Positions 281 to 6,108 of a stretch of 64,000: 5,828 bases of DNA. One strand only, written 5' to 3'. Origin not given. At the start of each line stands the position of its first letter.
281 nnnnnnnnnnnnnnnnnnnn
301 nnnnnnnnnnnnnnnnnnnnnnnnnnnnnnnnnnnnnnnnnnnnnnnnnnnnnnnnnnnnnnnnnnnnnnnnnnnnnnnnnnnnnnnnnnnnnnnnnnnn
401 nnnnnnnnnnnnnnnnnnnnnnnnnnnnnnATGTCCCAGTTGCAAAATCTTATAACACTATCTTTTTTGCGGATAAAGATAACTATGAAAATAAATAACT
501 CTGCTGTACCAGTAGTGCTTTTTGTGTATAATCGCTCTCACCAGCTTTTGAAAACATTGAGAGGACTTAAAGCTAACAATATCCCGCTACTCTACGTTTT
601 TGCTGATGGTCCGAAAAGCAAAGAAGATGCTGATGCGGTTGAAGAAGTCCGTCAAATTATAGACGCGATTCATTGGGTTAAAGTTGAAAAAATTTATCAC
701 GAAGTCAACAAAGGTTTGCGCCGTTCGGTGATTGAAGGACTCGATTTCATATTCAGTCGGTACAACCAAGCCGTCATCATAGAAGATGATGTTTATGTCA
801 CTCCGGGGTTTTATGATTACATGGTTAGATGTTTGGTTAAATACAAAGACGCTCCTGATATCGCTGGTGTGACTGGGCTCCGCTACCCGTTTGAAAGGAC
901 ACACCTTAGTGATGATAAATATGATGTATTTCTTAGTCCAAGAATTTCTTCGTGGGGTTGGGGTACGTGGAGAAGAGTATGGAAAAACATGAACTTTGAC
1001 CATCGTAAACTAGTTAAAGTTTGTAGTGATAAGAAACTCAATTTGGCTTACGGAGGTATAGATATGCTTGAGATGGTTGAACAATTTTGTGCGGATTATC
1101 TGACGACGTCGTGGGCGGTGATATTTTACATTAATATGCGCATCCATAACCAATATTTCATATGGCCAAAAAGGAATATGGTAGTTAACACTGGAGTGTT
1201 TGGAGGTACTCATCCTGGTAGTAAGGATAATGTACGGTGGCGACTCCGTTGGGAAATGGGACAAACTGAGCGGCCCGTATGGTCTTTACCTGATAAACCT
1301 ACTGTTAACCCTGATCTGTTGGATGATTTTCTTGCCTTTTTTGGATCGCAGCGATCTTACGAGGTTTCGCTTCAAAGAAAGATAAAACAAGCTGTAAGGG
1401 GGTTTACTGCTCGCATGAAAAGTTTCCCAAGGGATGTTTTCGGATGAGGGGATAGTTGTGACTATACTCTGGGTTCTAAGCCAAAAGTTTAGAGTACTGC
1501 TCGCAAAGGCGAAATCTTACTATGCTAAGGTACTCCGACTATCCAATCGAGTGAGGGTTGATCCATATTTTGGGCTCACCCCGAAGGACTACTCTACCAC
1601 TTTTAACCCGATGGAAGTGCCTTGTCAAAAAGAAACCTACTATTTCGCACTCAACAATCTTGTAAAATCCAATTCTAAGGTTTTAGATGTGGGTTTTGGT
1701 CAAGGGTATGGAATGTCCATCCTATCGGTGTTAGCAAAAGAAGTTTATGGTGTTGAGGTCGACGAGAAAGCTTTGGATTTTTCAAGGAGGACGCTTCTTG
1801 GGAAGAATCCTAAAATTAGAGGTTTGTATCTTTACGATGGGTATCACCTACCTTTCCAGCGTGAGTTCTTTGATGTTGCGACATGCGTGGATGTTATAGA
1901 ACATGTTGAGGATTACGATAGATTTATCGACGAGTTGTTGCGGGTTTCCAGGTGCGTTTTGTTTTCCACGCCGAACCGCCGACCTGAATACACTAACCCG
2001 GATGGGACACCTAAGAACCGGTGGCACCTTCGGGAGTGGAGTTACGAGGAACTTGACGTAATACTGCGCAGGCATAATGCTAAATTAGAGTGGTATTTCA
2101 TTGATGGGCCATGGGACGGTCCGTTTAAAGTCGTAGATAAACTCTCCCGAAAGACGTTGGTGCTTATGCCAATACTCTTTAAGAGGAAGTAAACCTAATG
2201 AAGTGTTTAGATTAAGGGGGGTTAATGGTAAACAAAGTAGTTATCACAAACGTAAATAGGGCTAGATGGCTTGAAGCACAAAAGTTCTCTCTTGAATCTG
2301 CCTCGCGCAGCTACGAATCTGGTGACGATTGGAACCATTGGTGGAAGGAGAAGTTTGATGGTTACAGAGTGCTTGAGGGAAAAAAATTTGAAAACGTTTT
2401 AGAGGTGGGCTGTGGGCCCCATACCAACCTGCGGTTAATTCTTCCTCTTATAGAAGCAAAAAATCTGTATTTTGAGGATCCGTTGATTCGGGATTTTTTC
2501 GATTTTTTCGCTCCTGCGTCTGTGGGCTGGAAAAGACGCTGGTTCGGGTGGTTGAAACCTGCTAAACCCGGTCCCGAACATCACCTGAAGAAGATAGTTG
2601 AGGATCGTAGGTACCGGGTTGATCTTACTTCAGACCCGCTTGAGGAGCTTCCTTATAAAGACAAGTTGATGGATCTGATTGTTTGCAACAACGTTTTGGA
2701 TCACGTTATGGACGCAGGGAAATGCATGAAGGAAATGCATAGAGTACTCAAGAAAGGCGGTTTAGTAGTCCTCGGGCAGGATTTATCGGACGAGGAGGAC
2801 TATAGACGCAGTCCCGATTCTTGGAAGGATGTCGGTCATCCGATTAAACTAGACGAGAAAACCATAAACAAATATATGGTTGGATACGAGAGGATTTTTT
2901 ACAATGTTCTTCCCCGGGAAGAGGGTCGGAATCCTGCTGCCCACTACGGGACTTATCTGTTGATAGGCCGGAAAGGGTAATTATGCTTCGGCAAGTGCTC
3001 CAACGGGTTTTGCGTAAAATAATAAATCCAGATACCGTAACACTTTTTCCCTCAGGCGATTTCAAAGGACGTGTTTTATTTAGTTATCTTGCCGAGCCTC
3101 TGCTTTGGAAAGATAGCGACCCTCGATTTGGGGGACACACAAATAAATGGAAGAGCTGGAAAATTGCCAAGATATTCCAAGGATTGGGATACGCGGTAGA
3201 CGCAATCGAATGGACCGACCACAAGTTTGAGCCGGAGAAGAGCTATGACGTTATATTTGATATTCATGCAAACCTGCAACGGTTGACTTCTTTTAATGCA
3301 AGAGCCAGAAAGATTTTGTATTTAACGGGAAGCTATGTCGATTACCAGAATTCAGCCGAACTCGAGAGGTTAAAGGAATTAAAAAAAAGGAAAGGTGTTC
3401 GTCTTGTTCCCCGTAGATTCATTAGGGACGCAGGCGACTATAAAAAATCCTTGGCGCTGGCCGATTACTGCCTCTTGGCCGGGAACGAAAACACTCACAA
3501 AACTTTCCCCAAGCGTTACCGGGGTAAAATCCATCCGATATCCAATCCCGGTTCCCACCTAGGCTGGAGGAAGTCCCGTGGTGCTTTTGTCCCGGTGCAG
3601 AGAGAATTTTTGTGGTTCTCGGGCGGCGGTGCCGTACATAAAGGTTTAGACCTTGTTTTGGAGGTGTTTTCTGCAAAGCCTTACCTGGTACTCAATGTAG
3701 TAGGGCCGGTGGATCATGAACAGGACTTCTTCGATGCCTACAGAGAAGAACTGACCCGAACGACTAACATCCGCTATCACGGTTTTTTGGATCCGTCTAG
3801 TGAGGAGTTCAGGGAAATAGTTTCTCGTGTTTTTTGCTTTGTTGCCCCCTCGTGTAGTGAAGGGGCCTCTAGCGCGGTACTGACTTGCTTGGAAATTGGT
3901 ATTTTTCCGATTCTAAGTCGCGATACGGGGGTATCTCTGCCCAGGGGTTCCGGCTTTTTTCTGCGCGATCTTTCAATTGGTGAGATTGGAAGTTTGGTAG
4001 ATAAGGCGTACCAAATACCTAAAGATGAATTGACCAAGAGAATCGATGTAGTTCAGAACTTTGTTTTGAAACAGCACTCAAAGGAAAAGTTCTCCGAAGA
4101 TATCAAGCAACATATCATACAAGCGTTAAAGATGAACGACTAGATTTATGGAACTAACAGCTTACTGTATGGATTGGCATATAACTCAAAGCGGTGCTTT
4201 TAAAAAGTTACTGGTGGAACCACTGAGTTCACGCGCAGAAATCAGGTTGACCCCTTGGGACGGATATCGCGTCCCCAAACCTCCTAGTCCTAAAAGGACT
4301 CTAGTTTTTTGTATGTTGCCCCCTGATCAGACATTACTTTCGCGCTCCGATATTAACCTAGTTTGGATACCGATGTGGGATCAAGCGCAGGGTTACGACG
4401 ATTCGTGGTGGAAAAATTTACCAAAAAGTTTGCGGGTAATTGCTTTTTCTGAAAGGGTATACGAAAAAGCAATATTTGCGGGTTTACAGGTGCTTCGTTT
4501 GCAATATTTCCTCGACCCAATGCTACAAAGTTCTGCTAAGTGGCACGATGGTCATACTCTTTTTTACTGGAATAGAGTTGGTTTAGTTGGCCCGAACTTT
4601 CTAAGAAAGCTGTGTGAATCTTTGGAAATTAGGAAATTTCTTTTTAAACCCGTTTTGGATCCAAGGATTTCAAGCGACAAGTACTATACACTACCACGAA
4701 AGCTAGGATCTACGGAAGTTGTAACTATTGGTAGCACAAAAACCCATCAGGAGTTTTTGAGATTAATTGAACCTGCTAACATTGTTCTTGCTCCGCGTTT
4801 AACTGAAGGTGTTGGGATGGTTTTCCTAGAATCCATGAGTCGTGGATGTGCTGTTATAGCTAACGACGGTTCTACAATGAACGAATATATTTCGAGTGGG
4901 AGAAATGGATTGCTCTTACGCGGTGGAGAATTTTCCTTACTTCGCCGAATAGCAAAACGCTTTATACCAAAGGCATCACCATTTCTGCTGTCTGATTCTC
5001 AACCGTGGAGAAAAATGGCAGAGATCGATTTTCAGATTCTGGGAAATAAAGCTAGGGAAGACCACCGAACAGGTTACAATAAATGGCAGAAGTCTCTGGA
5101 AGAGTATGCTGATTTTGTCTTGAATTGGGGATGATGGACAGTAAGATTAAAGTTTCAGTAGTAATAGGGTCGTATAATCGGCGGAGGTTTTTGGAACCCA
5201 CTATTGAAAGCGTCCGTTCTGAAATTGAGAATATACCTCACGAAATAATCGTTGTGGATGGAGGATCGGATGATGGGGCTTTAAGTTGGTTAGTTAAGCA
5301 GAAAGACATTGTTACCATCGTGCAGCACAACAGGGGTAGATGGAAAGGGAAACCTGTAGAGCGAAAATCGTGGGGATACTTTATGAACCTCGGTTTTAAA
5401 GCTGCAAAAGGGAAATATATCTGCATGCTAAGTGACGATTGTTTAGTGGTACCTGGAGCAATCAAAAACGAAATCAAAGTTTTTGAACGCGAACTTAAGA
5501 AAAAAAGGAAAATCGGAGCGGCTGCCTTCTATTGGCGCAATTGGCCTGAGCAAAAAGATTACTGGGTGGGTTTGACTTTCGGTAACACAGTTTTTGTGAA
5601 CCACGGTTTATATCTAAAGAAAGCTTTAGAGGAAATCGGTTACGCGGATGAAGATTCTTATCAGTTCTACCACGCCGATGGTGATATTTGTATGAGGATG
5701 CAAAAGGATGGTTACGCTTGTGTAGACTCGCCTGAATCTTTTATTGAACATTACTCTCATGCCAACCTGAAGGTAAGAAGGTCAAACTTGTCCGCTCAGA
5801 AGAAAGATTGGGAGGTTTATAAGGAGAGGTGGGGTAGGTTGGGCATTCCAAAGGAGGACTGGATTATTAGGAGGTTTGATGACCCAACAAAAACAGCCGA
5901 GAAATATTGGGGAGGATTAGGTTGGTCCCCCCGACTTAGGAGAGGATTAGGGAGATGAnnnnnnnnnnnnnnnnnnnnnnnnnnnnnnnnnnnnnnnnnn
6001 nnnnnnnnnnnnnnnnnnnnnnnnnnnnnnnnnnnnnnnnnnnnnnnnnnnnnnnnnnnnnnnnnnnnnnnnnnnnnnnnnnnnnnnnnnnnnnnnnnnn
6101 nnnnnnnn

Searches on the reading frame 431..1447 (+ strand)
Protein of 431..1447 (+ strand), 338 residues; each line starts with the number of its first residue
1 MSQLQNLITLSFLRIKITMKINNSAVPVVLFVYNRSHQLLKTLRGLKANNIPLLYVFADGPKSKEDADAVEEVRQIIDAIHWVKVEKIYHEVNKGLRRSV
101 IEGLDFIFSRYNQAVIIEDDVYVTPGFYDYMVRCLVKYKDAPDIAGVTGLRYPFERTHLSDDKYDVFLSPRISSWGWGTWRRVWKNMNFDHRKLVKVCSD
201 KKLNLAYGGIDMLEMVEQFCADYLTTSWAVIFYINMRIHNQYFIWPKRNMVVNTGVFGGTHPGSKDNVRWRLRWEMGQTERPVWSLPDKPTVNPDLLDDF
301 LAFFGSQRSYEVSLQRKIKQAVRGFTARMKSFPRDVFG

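Call 17: search_protein_families(library=pfam, proteins=[window:431-1447:+], max_evalue=0.001)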
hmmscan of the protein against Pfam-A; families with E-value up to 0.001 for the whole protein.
window:431-1447:+ (338 aa): 1 family
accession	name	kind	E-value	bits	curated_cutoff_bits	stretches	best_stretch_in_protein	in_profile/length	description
PF00535.33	Glycos_transf_2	-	0.00023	21.6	23.3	1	28-137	2-105/168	Glycosyl transferase family 2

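Call 59: find_encoding_contigs(protein=window:431-1447:+, flank=10000, max_places=1)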
Protein window:431-1447:+ (338 aa): no gene with exactly this product is on record in the collection.

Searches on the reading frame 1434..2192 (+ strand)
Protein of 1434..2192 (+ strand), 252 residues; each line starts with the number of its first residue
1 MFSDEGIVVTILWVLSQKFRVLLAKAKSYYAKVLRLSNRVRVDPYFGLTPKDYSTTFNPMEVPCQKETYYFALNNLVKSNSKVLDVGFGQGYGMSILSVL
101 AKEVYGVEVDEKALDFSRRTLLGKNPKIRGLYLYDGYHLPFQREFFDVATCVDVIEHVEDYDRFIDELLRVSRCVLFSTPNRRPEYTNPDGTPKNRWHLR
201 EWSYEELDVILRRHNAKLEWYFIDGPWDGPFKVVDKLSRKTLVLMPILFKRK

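Call 17: search_protein_families(library=pfam, proteins=[window:1434-2192:+], max_evalue=0.001)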
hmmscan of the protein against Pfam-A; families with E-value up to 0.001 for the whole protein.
window:1434-2192:+ (252 aa): 6 families
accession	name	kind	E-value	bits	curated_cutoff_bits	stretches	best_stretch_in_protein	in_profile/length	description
PF08241.18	Methyltransf_11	-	4.1e-14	53.4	21.2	1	84-172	1-87/95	Methyltransferase domain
PF13649.12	Methyltransf_25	-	8e-11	42.9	27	1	83-172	1-93/97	Methyltransferase domain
PF13489.12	Methyltransf_23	-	2.2e-09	37.7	27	1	78-206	21-136/164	Methyltransferase domain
PF07021.18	MetW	-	8e-07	29.3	21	1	72-181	6-111/193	Methionine biosynthesis protein MetW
PF13847.12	Methyltransf_31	-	2.3e-06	27.8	27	1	78-172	2-101/145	Methyltransferase domain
PF08242.18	Methyltransf_12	-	1.4e-05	26.2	30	1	84-170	1-90/98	Methyltransferase domain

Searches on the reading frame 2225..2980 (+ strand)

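Call 17: search_protein_families(library=pfam, proteins=[window:2225-2980:+], max_evalue=0.001)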
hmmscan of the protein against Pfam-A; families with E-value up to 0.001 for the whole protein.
window:2225-2980:+ (251 aa): 6 families
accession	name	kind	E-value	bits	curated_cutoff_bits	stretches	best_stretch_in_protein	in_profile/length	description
PF08241.18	Methyltransf_11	-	1.2e-12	48.7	21.2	1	130-182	43-94/95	Methyltransferase domain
PF13489.12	Methyltransf_23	-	1.2e-10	41.8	27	1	52-195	20-127/164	Methyltransferase domain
PF13847.12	Methyltransf_31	-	8.2e-10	39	27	1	138-183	62-109/145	Methyltransferase domain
PF13649.12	Methyltransf_25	-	4.7e-09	37.2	27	1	122-179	38-97/97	Methyltransferase domain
PF08242.18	Methyltransf_12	-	5.5e-07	30.7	30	1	130-180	49-97/98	Methyltransferase domain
PF01209.24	Ubie_methyltran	-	3.8e-06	26.8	20.1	1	122-182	90-150/233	ubiE/COQ5 methyltransferase family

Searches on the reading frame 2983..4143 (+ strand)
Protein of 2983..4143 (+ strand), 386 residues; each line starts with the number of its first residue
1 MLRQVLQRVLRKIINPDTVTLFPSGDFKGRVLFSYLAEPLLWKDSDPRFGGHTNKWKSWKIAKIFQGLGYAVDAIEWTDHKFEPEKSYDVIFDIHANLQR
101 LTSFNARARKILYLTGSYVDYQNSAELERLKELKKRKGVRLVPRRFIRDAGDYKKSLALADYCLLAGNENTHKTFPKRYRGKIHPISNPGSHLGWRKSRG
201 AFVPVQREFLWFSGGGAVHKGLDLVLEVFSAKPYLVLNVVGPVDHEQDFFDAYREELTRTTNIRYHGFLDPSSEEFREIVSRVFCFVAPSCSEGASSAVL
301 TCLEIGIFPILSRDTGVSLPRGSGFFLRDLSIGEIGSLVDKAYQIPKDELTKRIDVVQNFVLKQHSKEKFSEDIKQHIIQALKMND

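Call 17: search_protein_families(library=pfam, proteins=[window:2983-4143:+], max_evalue=0.001)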
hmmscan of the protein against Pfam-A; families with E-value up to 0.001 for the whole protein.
window:2983-4143:+ (386 aa): 2 families
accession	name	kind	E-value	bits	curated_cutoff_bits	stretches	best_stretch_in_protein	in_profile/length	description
PF00534.26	Glycos_transf_1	-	2e-06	27.9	26.4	1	205-317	13-127/172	Glycosyl transferases group 1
PF13692.12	Glyco_trans_1_4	-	0.0001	23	27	1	215-314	9-108/142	Glycosyl transferases group 1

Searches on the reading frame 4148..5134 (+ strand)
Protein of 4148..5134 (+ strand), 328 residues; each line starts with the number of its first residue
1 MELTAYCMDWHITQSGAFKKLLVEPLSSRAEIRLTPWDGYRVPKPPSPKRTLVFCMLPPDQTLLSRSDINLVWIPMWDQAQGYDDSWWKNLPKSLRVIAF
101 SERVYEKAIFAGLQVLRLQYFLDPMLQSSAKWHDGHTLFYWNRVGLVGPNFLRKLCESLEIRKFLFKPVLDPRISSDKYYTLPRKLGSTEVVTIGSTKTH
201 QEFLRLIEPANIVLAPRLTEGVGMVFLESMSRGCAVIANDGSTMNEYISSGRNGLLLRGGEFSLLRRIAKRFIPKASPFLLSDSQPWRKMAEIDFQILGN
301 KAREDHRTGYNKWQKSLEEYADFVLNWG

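Call 17: search_protein_families(library=pfam, proteins=[window:4148-5134:+], max_evalue=0.001)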
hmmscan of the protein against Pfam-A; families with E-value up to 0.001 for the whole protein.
window:4148-5134:+ (328 aa): 2 families
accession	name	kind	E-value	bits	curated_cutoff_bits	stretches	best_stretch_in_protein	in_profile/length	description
PF00534.26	Glycos_transf_1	-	9.4e-10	38.7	26.4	1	185-258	68-141/172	Glycosyl transferases group 1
PF13692.12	Glyco_trans_1_4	-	1.7e-09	38.5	27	1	190-260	60-127/142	Glycosyl transferases group 1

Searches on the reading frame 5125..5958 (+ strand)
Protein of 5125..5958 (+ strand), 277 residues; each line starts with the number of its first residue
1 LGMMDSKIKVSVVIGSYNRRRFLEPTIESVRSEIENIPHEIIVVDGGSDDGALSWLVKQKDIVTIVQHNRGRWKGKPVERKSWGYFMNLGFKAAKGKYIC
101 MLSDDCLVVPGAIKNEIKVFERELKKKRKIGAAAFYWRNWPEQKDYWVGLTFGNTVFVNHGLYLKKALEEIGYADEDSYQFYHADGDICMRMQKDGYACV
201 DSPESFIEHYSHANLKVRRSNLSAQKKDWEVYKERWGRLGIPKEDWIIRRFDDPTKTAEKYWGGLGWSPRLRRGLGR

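Call 17: search_protein_families(library=pfam, proteins=[window:5125-5958:+], max_evalue=0.001)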
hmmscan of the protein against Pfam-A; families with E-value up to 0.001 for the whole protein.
window:5125-5958:+ (277 aa): 3 families
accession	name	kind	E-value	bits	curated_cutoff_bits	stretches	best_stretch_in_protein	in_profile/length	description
PF00535.33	Glycos_transf_2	-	1.5e-15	58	23.3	1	11-123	1-106/168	Glycosyl transferase family 2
PF13641.12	Glyco_tranf_2_3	-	4.4e-07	30.6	27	1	10-123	3-112/230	Glycosyltransferase like family 2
PF10111.15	Glyco_tranf_2_2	-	0.00014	21.9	27.3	1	12-121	2-107/276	Glycosyltransferase like family 2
